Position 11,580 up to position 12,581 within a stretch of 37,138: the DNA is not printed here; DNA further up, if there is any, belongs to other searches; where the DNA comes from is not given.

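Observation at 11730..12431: Phage protein fusing a C-x-x-GFHA domain to an Imm5-like domain that is expanded by a 219-bp Ala-rich tandem repeat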

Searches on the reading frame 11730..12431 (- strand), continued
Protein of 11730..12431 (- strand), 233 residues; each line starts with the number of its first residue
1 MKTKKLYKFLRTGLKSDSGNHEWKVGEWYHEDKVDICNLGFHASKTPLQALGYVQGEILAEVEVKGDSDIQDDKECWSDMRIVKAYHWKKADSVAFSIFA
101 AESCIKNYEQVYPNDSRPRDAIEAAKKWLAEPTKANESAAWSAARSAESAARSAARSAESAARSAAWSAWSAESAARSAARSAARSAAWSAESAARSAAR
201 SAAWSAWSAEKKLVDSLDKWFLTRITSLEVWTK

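Call 31: search_protein_families(library=pfam, proteins=[P0030, P0062, P0006, P0089, P0105, L004:1293-4244:+], max_evalue=0.01)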
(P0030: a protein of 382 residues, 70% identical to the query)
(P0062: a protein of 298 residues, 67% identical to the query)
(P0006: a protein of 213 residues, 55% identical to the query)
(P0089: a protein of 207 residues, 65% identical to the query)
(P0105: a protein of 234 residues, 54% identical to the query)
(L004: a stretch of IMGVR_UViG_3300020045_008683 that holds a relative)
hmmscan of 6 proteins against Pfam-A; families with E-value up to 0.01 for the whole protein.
P0030 (382 aa): 2 families
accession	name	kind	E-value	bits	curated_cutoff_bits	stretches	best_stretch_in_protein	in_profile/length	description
PF24703.2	DUF7666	-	3.4e-11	43.9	27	1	126-209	3-90/95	Domain of unknown function (DUF7666)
PF21805.3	Imm5_like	-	0.0023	18.2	25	1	221-284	19-84/129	Imm-5 like putative immunity protein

P0062 (298 aa): 3 families
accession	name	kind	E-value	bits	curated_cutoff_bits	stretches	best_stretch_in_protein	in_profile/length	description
PF24703.2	DUF7666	-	1.3e-12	48.5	27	1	123-206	4-90/95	Domain of unknown function (DUF7666)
PF21805.3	Imm5_like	-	3.2e-07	30.7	25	1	207-279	8-77/129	Imm-5 like putative immunity protein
PF22011.2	DUF6931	-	0.0004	20.9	27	1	233-266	44-77/145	Family of unknown function (DUF6931)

P0006 (213 aa): 4 families
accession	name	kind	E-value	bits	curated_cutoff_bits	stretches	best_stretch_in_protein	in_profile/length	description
PF24703.2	DUF7666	-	4.8e-10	40.2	27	1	3-88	2-90/95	Domain of unknown function (DUF7666)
PF22011.2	DUF6931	-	6.5e-08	33.2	27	1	103-196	38-125/145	Family of unknown function (DUF6931)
PF21805.3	Imm5_like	-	8.4e-08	32.6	25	1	100-203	19-124/129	Imm-5 like putative immunity protein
PF14423.12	Imm5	-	0.0039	17.8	25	1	90-185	36-125/186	Immunity protein Imm5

P0089 (207 aa): 4 families
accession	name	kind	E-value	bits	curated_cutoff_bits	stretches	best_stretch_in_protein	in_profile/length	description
PF24703.2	DUF7666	-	3.5e-12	47.1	27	1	6-90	3-90/95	Domain of unknown function (DUF7666)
PF14423.12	Imm5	-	3.7e-06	27.6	25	1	86-183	36-121/186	Immunity protein Imm5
PF21805.3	Imm5_like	-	5.8e-06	26.6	25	1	97-199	14-119/129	Imm-5 like putative immunity protein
PF22011.2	DUF6931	-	0.00079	20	27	1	89-194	22-122/145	Family of unknown function (DUF6931)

P0105 (234 aa): 3 families
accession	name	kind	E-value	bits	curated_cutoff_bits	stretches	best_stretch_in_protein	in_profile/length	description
PF24703.2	DUF7666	-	2.3e-14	54.1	27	1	6-89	3-89/95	Domain of unknown function (DUF7666)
PF21805.3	Imm5_like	-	3.5e-07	30.6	25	1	92-173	9-86/129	Imm-5 like putative immunity protein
PF14423.12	Imm5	-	6.3e-05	23.6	25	1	92-185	36-126/186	Immunity protein Imm5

L004:1293-4244:+ (984 aa): 3 families
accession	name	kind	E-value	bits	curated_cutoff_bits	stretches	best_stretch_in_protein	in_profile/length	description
PF24703.2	DUF7666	-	1.2e-09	39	27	1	5-88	3-89/95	Domain of unknown function (DUF7666)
PF21805.3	Imm5_like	-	9.1e-07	29.3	25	1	96-165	14-79/129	Imm-5 like putative immunity protein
PF03549.19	Tir_receptor_M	-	0.0078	17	25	0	682-719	9-46/66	Translocated intimin receptor (Tir) intimin-binding domain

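Call 32: predict_structure(alignment_id=A1)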
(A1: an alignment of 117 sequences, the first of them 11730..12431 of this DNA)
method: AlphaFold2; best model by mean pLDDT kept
length: 233 residues; sequences in the alignment: 117
mean_pLDDT: 92.0   pTM: 0.81
mean pLDDT of the five models: 92.0, 85.9, 85.4, 81.6, 81.4
residues with pLDDT >= 90: 172; 70-90: 54; 50-70: 7; < 50: 0
segments of 3 or more residues with pLDDT < 50: none
pLDDT, mean of each block of 10 residues (from residue 1): 95 95 98 94 97 95 98 97 98 97 94 96 98 96 91 88 86 75 68 83 86 96 97 90
secondary structure, 60 per line:
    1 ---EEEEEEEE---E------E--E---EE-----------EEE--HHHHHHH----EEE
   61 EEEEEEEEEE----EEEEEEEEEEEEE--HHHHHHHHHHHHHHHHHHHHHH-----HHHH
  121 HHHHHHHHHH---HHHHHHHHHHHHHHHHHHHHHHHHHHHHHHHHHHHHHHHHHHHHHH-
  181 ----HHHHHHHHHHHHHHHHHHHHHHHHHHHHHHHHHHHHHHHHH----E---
elements in order: E4-11 E42-44 H47-53 E58-70 E75-87 H90-111 H117-130 H134-179 H185-225

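Call 34: fold_search(model_id=the predicted structure, library=pdb)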
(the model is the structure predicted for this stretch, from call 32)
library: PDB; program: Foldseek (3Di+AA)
matches with E <= 10: 79; with E <= 0.001: 0
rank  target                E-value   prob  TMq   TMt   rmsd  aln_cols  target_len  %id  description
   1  9gy7_E                9.9e-01  0.03  0.12  0.07  14.4       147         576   11  C. thermocellum UvrA-UvrB in complex with DNA with a fluorescein modification and AMPPNP (released 2025-12-24)
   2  2d37                  1.1e+00  0.08  0.10  0.15   4.5        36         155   14  The Crystal Structure of Flavin Reductase HpaC complexed with NAD+ (released 2006-05-30)
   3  2nmv_A                1.5e+00  0.04  0.15  0.07  13.9       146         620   10  Damage detection by the UvrABC pathway: Crystal structure of UvrB bound to fluorescein-adducted DNA (released 2007-01-16)
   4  4hx6_E                1.6e+00  0.08  0.10  0.13   4.4        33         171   12  Streptomyces globisporus C-1027 NADH:FAD oxidoreductase SgcE6 (released 2012-11-28)
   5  2d36                  1.7e+00  0.07  0.11  0.15   4.5        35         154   11  The Crystal Structure of Flavin Reductase HpaC (released 2006-05-30)
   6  3uwx_B                2.0e+00  0.02  0.12  0.07  13.3       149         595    7  Crystal structure of UvrA-UvrB complex (released 2012-02-08)
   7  4hx6_F                2.1e+00  0.07  0.10  0.13   4.4        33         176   12  Streptomyces globisporus C-1027 NADH:FAD oxidoreductase SgcE6 (released 2012-11-28)
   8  3b5m_B                2.1e+00  0.06  0.14  0.16   9.8       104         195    9  Crystal structure of conserved uncharacterized protein from Rhodopirellula baltica (released 2007-11-13)
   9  5fpm_B                2.1e+00  0.03  0.09  0.06  11.2        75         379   16  Structure of heat shock-related 70kDA protein 2 with small-molecule ligand 5-phenyl-1,3,4-oxadiazole-2-thiol (AT809) i (released 2015-12-16)
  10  2d38                  2.2e+00  0.07  0.11  0.15   4.8        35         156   11  The Crystal Structure of Flavin Reductase HpaC complexed with NADP+ (released 2006-05-30)
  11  4f07_H                2.4e+00  0.06  0.10  0.15   3.9        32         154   16  Structure of the Styrene Monooxygenase Flavin Reductase (SMOB) from Pseudomonas putida S12 (released 2013-05-08)
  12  4hx6_C                2.4e+00  0.03  0.13  0.16  12.3       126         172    6  Streptomyces globisporus C-1027 NADH:FAD oxidoreductase SgcE6 (released 2012-11-28)
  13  2bup                  2.5e+00  0.03  0.14  0.10  11.0       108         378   11  T13G Mutant of the ATPASE fragment of Bovine HSC70 (released 1998-09-16)
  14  8dt0_A                2.7e+00  0.20  0.15  0.25  11.5        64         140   20  Scaffolding protein functional sites using deep learning (released 2022-08-10)
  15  2ptf_B                2.7e+00  0.04  0.14  0.15  10.6       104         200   12  Crystal structure of protein MTH_863 from Methanobacterium thermoautotrophicum bound to FMN (released 2007-05-15)
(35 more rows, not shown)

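Call 36: search_dna_similar(query=window:11730-12431:-, collection=phages, mode=protein, max_rows=30, max_evalue=0.001)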
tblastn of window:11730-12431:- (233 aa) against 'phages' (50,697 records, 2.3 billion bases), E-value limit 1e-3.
Records with a match: 1; places in all: 1; records where one place covers at least 80% of the query: 0.
Best place of each record, by identity: <60% 1.
By first word of the organism name: Methanosarcina 1.
By host as written in the record: Methanosarcina sp. 1.
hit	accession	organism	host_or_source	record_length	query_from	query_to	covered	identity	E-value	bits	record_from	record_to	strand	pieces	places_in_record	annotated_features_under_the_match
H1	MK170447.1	Methanosarcina virus MetMV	Methanosarcina sp.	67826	60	136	33%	36.4%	3e-6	53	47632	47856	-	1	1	hypothetical protein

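Call 37: fold_search(model_id=the predicted structure, library=viral)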
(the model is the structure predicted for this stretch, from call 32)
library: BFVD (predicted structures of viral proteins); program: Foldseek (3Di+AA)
matches with E <= 10: 119; with E <= 0.001: 10
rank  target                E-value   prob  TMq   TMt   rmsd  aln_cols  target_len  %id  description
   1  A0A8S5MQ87            5.9e-06  1.00  0.33  0.19   2.5        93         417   22  DUF7666 domain-containing protein [Podoviridae sp. ctoqT5]
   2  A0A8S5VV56            2.2e-05  1.00  0.32  0.47   2.1        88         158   25  (no name in the UniProt tables at hand)
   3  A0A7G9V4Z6            3.4e-05  1.00  0.38  0.50   8.2       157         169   20  (no name in the UniProt tables at hand)
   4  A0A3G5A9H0            8.2e-05  1.00  0.32  0.32   1.9        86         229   24  DUF7666 domain-containing protein [Hyperionvirus sp.]
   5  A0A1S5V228            1.4e-04  1.00  0.30  0.15  10.2       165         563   12  (no name in the UniProt tables at hand)
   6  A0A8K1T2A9            1.5e-04  1.00  0.31  0.24   6.8       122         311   18  Ankyrin repeat protein [Megavirus baoshan]
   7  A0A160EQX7            1.8e-04  1.00  0.31  0.29  10.3       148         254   15  Uncharacterized protein [Powai lake megavirus]
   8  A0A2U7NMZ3            4.2e-04  1.00  0.34  0.16  10.5       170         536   10  DUF7666 domain-containing protein [Pseudomonas phage PspYZU05]
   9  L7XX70                6.5e-04  1.00  0.33  0.22   8.6       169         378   13  Putative ankyrin repeat protein [Megavirus lba]
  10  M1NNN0                8.3e-04  1.00  0.33  0.23   9.2       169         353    8  Repeat protein [Moumouvirus goulette]
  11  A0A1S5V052            1.2e-03  1.00  0.32  0.26   3.6       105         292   17  (no name in the UniProt tables at hand)
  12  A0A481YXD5            1.4e-03  0.99  0.31  0.37  10.2       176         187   12  DUF4116 domain-containing protein [Marseillevirus LCMAC201]
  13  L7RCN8                1.9e-03  0.99  0.28  0.24   9.7       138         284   13  Ankyrin repeat protein [Acanthamoeba polyphaga moumouvirus]
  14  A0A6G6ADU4            2.7e-03  0.98  0.30  0.14   8.8       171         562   13  Ankyrin repeat-containing protein [Borely moumouvirus]
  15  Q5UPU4                3.1e-03  1.00  0.30  0.17   4.9       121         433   16  Putative ankyrin repeat protein R267 [Acanthamoeba polyphaga mimivirus]
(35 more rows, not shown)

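Call 39: find_related_loci(query=A1, collection=genome_contigs, flank=6000)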
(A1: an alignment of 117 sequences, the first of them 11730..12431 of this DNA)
Query A1 (233 aa) in genome_contigs; peptide patterns used: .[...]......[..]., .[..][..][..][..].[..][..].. (x = any residue, [..] = any of these).
446 stretches matched a pattern; 132 encode a relative of the query (tblastn E <= 1e-3); the best 80 are kept; 80 distinct loci.
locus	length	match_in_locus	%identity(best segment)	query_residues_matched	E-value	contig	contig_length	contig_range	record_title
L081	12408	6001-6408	68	1-136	1e-63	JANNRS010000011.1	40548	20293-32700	MAG: Candidatus Paceibacterota bacterium isolate SOY_31_metabat_326 SOY_31_k141_302336, whole genome shotgun sequence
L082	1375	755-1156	65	1-133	6e-58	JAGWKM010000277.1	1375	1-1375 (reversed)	MAG: Patescibacteria group bacterium isolate REEB161 contig-150_158145, whole genome shotgun sequence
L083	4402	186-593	58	1-136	5e-51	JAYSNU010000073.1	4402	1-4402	MAG: Candidatus Nomurabacteria bacterium isolate GFS_10948 GFS_10948_72, whole genome shotgun sequence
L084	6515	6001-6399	61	6-137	2e-50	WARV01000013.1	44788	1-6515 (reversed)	MAG: Patescibacteria group bacterium isolate AMAZON01 genome_13, whole genome shotgun sequence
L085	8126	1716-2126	59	1-136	5e-50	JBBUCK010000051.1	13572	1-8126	MAG: Patescibacteria group bacterium isolate H32-bin035 H32_bin035_000000000051, whole genome shotgun sequence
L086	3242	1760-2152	57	7-136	3e-46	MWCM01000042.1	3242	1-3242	MAG: bacterium ADurb.Bin212 isolate ADurb.Bin212 BWY19_contig000042, whole genome shotgun sequence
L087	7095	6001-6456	55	1-147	6e-45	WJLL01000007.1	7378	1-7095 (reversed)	MAG: Candidatus Portnoybacteria bacterium isolate Bin_561 k141_316265, whole genome shotgun sequence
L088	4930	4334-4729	56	7-136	9e-45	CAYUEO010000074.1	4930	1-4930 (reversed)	MAG TPA_asm: uncultured Gammaproteobacteria bacterium isolate SRP118108_co5_465 genome assembly, contig: NODE_23471_leng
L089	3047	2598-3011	49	1-136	4e-41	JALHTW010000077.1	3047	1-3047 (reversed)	MAG: Candidatus Aminicenantes bacterium isolate PFL34 seq_873010, whole genome shotgun sequence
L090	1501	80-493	53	3-136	3e-42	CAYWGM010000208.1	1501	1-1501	MAG TPA_asm: uncultured Eubacteriales bacterium isolate binchicken_co27_173 genome assembly, contig: NODE_160152_length_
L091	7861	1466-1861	51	3-136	4e-40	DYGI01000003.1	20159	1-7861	MAG TPA_asm: Candidatus Microgenomatus sp. isolate BE2012_3_53_27 Afr_mines_BE2012_1318_length_20159_cov_12_288500, whol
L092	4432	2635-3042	45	1-137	6e-36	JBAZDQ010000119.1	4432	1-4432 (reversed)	MAG: Bacteroidales bacterium isolate SO_2017_LW3_103 NODE_75804_length_4432_cov_3.781649_LW162_2017, whole genome shotgu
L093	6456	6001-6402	48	2-136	5e-35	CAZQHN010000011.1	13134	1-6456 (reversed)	MAG TPA_asm: uncultured Gammaproteobacteria bacterium isolate SRP263991_co5_264 genome assembly, contig: NODE_9259_lengt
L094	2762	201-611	46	2-137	1e-34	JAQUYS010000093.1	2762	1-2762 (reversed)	MAG: Candidatus Nanoarchaeia archaeon isolate STD2_242 NODE_192114_length_2762_cov_2.705503_Sandtown_D2, whole genome sh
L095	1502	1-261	62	50-136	1e-33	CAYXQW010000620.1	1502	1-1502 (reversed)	MAG TPA_asm: uncultured Bdellovibrionales bacterium isolate SRP192927_co6_8 genome assembly, contig: NODE_266069_length_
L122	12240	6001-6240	40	89-169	3e-7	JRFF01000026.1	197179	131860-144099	MAG: Candidatus Izimaplasma bacterium HR2 KQ78_contig000026, whole genome shotgun sequence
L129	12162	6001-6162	45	77-129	1e-6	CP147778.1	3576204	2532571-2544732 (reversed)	MAG: Candidatus Freyarchaeota archaeon SRVP19_Freyarchaeia-1 chromosome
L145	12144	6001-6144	42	80-126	1e-5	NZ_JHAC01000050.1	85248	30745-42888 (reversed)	Deinococcus phoenicis strain 1P10ME CR5801000052, whole genome shotgun sequence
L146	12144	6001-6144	42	82-128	2e-5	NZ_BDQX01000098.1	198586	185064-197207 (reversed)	Paenibacillus agaridevorans strain T-3040, whole genome shotgun sequence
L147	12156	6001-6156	41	79-129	2e-5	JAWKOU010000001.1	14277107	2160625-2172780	MAG: Caldilineaceae bacterium isolate BC1.69 BC1.69.fa-1, whole genome shotgun sequence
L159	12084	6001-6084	57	101-128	4e-5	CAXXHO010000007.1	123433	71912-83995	MAG: Treponemataceae bacterium isolate 993fe4e0-e8d4-426d-abe3-fbd43088238e genome assembly, contig: contig_7, whole gen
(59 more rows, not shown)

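Call 45: search_protein_families(library=pfam, alignment_id=A1, max_evalue=0.001)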
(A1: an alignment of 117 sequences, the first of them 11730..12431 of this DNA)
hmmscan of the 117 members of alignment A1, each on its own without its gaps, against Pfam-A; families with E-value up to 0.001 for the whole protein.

A. member 1, window:11730-12431:- (233 aa): 2 families
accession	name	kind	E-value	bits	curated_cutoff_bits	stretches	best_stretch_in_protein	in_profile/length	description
PF24703.2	DUF7666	-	9.7e-14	52.1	27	1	5-90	2-91/95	Domain of unknown function (DUF7666)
PF21805.3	Imm5_like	-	3e-06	27.6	25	1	94-172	12-89/129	Imm-5 like putative immunity protein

B. families by the number of members that match (of 117 scanned): 4 families
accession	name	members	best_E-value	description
PF24703.2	DUF7666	117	4.1e-16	Domain of unknown function (DUF7666)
PF21805.3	Imm5_like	89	2.8e-09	Imm-5 like putative immunity protein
PF22011.2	DUF6931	17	6.5e-08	Family of unknown function (DUF6931)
PF14423.12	Imm5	11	3.7e-06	Immunity protein Imm5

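Call 52: search_protein_families(library=ncbifam, proteins=[window:11730-12431:-, P0030, P0117, L015:6825-6998:+], max_evalue=0.01)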
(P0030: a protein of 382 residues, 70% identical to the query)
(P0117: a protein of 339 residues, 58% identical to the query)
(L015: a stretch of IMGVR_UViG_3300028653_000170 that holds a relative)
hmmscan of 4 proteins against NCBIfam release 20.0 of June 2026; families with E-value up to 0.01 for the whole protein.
window:11730-12431:- (233 aa): 0 families

P0030 (382 aa): 1 family
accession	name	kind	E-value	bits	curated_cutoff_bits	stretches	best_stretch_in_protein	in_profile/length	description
NF049995.1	A1S_2505_Nterm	subfamily_domain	1.2e-38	131.7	45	1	10-118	1-109/109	A1S_2505 family phage non-structural protein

P0117 (339 aa): 1 family
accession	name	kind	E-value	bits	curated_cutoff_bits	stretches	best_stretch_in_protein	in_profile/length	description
NF049995.1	A1S_2505_Nterm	subfamily_domain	3.6e-38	130.2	45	1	24-132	1-109/109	A1S_2505 family phage non-structural protein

L015:6825-6998:+ (57 aa): 0 families

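Call 53: search_protein_families(library=padloc, proteins=[window:11730-12431:-, P0030, L015:6825-6998:+], max_evalue=0.01)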
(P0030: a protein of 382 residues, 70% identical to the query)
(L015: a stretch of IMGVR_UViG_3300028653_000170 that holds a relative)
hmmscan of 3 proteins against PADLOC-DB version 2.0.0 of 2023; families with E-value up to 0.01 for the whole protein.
window:11730-12431:- (233 aa): 0 families

P0030 (382 aa): 0 families

L015:6825-6998:+ (57 aa): 0 families

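Call 62: predict_structure(alignment_id=A2)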
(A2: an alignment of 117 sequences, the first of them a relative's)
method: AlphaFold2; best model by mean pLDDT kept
length: 178 residues; sequences in the alignment: 117
mean_pLDDT: 91.0   pTM: 0.82
mean pLDDT of the five models: 91.0, 90.4, 90.3, 89.9, 88.0
residues with pLDDT >= 90: 141; 70-90: 24; 50-70: 13; < 50: 0
segments of 3 or more residues with pLDDT < 50: none
pLDDT, mean of each block of 10 residues (from residue 1): 95 93 97 92 96 91 98 96 97 94 92 94 93 82 63 77 95 93
secondary structure, 60 per line:
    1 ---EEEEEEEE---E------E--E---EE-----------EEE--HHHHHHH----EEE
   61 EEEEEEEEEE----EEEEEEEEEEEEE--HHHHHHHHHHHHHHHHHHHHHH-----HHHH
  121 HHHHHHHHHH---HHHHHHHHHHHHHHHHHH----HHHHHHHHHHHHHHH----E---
elements in order: E4-11 E42-44 H47-53 E58-70 E75-87 H90-111 H117-130 H134-151 H156-170
